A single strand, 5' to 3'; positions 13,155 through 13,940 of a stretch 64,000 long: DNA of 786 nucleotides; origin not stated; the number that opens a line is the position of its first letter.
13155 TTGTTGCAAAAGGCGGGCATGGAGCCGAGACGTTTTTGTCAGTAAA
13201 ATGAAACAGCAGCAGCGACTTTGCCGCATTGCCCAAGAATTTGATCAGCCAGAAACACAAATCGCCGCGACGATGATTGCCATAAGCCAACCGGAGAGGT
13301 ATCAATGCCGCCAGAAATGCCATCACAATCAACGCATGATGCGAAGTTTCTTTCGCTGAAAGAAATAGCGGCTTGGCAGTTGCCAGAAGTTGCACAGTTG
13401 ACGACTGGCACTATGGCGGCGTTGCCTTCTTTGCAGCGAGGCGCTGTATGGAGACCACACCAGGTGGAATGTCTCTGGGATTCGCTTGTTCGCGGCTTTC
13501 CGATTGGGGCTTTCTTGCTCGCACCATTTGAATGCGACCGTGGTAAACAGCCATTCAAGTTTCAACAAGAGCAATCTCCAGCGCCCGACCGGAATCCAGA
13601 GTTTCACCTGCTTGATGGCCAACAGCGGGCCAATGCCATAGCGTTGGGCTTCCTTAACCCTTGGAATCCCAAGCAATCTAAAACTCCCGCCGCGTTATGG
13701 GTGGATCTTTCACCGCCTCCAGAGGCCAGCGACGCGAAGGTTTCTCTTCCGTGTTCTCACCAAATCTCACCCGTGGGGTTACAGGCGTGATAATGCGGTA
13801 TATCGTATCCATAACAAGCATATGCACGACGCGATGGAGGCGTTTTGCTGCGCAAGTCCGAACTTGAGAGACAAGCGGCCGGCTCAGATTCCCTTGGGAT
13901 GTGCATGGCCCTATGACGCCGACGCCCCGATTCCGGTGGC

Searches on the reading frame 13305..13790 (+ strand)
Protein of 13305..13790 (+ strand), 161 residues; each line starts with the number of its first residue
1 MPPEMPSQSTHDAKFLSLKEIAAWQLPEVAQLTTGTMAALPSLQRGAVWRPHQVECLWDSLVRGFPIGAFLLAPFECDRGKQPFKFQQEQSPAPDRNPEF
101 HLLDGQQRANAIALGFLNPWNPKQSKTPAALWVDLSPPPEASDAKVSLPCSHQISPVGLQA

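Call 94: search_protein_families(library=pfam, max_evalue=0.001, proteins=[window:13305-13790:+])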
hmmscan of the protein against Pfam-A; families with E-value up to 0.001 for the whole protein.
window:13305-13790:+ (161 aa): 1 family
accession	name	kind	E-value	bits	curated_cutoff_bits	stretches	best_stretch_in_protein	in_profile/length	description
PF03235.19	GmrSD_N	-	3e-15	57.3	33.2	1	39-118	13-77/199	GmrSD restriction endonuclease, N-terminal domain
